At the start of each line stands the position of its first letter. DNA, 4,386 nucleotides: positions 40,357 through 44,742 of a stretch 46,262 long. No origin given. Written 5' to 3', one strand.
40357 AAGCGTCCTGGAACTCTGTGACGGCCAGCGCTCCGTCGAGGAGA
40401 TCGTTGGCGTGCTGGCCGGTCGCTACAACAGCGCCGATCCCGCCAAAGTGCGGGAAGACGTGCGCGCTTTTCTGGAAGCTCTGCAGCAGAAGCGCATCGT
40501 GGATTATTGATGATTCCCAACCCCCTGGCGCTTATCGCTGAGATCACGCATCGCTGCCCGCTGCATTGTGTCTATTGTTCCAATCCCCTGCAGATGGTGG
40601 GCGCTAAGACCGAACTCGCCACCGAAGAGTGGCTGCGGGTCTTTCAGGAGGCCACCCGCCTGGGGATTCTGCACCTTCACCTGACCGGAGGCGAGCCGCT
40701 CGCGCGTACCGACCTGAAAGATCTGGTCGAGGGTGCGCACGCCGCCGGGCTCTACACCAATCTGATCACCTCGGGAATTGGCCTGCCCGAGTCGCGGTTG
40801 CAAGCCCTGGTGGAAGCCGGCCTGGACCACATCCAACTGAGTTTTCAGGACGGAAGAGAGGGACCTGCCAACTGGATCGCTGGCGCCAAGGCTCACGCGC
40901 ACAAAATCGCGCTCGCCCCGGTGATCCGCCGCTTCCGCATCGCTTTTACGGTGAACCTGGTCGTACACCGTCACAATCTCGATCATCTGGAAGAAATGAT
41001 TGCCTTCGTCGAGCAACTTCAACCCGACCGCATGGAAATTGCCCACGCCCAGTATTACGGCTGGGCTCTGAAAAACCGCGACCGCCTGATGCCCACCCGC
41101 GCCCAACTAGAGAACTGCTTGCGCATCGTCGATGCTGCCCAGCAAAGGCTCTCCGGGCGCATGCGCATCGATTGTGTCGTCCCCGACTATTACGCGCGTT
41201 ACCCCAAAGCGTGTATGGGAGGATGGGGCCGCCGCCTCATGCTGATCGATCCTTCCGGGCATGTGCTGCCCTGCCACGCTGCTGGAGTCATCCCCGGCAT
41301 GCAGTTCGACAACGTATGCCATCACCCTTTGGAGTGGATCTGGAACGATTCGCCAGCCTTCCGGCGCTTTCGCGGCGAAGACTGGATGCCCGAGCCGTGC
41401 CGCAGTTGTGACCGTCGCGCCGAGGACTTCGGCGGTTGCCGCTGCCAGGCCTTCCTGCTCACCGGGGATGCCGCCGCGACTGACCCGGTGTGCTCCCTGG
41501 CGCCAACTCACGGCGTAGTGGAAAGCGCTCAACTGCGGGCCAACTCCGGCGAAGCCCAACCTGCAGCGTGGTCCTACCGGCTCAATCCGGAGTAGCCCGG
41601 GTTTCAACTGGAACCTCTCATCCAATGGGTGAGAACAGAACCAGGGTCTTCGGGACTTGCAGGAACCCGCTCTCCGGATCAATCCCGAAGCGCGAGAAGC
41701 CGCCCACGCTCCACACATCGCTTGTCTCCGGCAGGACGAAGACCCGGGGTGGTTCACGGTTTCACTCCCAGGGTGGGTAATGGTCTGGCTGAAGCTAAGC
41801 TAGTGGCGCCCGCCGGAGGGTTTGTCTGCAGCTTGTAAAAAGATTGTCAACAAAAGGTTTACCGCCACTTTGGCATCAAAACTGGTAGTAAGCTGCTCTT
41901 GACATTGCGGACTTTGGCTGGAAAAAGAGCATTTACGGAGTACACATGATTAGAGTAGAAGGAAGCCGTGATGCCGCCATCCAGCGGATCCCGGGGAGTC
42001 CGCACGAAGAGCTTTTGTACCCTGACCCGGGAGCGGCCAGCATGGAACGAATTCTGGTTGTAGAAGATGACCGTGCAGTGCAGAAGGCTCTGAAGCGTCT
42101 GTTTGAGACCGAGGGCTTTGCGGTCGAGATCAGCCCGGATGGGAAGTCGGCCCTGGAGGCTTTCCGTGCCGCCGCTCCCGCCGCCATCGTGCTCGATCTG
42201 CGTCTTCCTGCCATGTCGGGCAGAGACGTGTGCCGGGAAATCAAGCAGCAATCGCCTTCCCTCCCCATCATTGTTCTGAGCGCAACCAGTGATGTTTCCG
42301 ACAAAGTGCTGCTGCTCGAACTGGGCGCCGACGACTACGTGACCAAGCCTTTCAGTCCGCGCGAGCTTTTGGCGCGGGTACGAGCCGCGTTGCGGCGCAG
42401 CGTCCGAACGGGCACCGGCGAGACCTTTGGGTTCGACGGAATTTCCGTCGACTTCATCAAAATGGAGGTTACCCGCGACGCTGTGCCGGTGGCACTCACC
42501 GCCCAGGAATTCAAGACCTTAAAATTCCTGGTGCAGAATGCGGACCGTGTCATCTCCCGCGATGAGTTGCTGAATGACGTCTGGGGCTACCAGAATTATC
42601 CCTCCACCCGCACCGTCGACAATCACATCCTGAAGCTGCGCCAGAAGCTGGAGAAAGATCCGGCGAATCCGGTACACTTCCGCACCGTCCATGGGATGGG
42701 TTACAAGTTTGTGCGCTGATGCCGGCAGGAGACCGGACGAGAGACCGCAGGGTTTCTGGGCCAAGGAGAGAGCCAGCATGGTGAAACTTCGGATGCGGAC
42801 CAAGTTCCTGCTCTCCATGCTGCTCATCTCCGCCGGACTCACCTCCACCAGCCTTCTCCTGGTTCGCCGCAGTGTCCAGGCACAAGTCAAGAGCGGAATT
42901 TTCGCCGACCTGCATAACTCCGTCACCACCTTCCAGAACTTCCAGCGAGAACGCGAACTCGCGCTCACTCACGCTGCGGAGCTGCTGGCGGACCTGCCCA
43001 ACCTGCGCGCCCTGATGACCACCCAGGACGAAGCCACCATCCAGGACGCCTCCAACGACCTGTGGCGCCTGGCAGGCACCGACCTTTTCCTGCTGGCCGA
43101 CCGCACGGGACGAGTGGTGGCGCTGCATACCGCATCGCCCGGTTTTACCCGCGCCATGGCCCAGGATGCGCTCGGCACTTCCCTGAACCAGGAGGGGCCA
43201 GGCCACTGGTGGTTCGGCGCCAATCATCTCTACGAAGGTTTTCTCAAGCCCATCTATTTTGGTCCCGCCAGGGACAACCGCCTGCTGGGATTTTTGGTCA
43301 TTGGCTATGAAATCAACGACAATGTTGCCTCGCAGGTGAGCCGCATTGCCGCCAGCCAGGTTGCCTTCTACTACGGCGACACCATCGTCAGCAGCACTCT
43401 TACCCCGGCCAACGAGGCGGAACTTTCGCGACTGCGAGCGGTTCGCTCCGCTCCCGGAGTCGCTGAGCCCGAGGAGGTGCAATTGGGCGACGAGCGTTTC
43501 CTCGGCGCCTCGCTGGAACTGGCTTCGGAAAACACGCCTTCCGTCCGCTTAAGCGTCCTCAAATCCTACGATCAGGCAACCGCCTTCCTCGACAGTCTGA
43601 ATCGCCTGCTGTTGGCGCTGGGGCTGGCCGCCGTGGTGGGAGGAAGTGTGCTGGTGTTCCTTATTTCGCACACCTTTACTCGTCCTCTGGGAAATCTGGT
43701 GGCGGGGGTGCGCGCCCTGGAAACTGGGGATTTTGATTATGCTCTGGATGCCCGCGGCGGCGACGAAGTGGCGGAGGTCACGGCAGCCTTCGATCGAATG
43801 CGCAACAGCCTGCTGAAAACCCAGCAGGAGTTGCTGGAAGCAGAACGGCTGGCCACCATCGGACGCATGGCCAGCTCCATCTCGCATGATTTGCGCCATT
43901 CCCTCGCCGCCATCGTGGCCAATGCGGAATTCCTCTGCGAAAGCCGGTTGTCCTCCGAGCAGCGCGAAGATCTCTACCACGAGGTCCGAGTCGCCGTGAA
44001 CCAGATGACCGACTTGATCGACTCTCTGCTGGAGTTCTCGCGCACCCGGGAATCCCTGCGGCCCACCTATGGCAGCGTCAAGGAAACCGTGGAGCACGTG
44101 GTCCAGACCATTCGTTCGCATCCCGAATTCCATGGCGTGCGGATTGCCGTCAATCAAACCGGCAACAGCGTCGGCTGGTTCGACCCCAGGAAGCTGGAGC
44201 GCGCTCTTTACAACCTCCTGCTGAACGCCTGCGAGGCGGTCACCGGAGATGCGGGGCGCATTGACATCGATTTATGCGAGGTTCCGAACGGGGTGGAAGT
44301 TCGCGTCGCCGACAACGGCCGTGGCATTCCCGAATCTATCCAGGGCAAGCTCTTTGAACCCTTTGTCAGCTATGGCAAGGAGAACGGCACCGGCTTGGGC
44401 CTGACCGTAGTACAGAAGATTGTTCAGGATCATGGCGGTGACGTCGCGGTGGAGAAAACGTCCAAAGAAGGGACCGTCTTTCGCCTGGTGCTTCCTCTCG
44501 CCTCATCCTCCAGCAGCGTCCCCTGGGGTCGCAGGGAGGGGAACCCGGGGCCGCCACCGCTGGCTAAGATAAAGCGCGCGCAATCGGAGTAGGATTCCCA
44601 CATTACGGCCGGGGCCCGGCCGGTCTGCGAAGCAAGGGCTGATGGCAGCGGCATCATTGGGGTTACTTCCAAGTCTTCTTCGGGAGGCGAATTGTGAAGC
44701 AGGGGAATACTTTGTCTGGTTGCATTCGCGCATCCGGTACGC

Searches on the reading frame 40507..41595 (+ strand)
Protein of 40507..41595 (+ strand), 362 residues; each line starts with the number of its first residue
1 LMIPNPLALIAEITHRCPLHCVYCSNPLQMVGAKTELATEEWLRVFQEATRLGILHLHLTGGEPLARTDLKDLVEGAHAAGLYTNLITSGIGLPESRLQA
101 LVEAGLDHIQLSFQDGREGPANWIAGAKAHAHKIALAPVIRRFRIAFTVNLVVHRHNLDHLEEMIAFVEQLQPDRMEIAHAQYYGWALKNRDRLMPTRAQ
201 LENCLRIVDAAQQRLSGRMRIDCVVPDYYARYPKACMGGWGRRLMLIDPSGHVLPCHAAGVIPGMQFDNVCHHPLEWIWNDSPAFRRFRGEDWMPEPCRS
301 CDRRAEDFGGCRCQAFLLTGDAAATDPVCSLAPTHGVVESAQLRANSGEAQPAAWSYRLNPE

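Call 5: search_protein_families(library=pfam, proteins=[window:40507-41595:+])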
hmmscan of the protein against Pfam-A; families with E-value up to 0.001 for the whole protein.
window:40507-41595:+ (362 aa): 3 families
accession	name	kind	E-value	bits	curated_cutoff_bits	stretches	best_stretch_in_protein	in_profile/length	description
PF04055.27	Radical_SAM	-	4.5e-22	79.4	29.5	1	12-168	2-166/166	Radical SAM superfamily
PF13186.11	SPASM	-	6.9e-09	36.3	21.5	1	239-302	2-67/67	Iron-sulfur cluster-binding domain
PF13353.11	Fer4_12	-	0.00044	21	22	1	15-82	13-82/137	4Fe-4S single cluster domain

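Call 31: search_protein_families(library=ncbifam, proteins=[window:40507-41595:+], max_evalue=1e-10)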
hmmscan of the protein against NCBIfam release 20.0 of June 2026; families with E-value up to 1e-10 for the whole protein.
window:40507-41595:+ (362 aa): 26 families (the best 25 are shown)
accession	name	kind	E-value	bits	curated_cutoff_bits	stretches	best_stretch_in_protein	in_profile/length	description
TIGR02109.1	PQQ_syn_pqqE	equivalog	1.3e-155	517.7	381.35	1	3-351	3-352/358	pyrroloquinoline quinone biosynthesis protein PqqE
TIGR04545.1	rSAM_ahbD_hemeb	equivalog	2.6e-30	106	500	1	11-229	4-221/339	heme b synthase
TIGR04053.2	TIGR04053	equivalog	2.2e-29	102.8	395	1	5-186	6-191/366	TIGR04053 family radical SAM/SPASM domain-containing protein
TIGR03962.1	mycofact_rSAM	equivalog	3.2e-27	95.6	265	1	5-333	10-335/339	mycofactocin radical SAM maturase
TIGR04250.1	SCM_rSAM_ScmE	equivalog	2.8e-26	92.3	400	1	9-220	5-218/358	SynChlorMet cassette radical SAM/SPASM protein ScmE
TIGR04347.1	pseudo_SAM_Halo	equivalog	2.1e-25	89.8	525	1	10-213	41-244/390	TIGR04347 family pseudo-SAM/SPASM protein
TIGR04051.1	rSAM_NirJ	equivalog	3.1e-24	85.6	515.45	1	10-216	5-211/354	heme d1 biosynthesis radical SAM protein NirJ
TIGR04055.1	rSAM_NirJ2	equivalog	1.9e-23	83.6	500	1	13-329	6-322/326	putative heme d1 biosynthesis radical SAM protein NirJ2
TIGR02668.1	moaA_archaeal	equivalog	6.1e-23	81.3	325.25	1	12-190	15-195/303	GTP 3',8-cyclase MoaA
TIGR04303.1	GeoRSP_rSAM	equivalog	2.1e-21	76.8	400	1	6-329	4-324/325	GeoRSP system radical SAM/SPASM protein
NF050035.1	rSAM_WgK_link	exception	1.2e-20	73.8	650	1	6-178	8-181/367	radical SAM/SPASM peptide maturase WgkB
TIGR02666.1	moaA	equivalog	4.6e-20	71.9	284.05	1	13-171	16-183/336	GTP 3',8-cyclase MoaA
NF045574.1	sacti_mat_StsB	exception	4.9e-19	68.5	625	1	12-339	101-423/466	StsB family radical SAM/SPASM domain sactipeptide maturase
NF001199.0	PRK00164.2-1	equivalog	1e-18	67.6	231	1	11-170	16-177/308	GTP 3',8-cyclase MoaA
TIGR04133.1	rSAM_w_lipo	hypoth_equivalog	2.8e-18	66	425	1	9-247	26-272/350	TIGR04133 family radical SAM/SPASM protein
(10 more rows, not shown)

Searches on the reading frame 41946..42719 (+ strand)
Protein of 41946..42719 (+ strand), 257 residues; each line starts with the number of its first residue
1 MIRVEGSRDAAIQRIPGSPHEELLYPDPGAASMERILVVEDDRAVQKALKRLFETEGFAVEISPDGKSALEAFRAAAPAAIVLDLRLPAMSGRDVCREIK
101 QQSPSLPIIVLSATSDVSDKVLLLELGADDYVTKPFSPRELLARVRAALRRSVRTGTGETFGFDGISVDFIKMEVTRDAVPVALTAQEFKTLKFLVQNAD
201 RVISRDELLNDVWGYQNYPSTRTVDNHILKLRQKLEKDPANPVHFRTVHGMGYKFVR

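Call 5: search_protein_families(library=pfam, proteins=[window:41946-42719:+])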
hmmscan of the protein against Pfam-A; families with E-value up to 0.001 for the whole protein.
window:41946-42719:+ (257 aa): 4 families
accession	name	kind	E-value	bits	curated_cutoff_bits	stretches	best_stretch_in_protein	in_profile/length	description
PF00072.30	Response_reg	-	1.5e-30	106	30.2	1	36-146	1-111/111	Response regulator receiver domain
PF00486.34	Trans_reg_C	-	1.5e-26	92.7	26.2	1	181-255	3-77/77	Transcriptional regulatory protein, C terminal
PF21695.3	GlnR_1st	-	1.9e-05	25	27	1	59-148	25-110/111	Transcription regulator GlnR, N-terminal domain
PF23198.2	PDE8A_N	-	0.00014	22.2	29.6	1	33-113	10-91/147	PDE8A-like, N-terminal domain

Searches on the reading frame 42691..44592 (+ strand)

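Call 5: search_protein_families(library=pfam, proteins=[window:42691-44592:+])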
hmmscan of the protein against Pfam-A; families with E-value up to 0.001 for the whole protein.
window:42691-44592:+ (633 aa): 4 families
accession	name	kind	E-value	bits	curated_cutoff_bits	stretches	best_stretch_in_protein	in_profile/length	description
PF02518.31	HATPase_c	-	1.8e-25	90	26.4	1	498-604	2-110/111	Histidine kinase-, DNA gyrase B-, and HSP90-like ATPase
PF00672.30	HAMP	-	5.2e-12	46.3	25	1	324-375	1-52/53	HAMP domain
PF00512.31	HisKA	-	1.7e-11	44.4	26.9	1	391-453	3-64/66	His Kinase A (phospho-acceptor) domain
PF13581.12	HATPase_c_2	-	0.00015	22.2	27.4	1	504-600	34-126/127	Histidine kinase-like ATPase domain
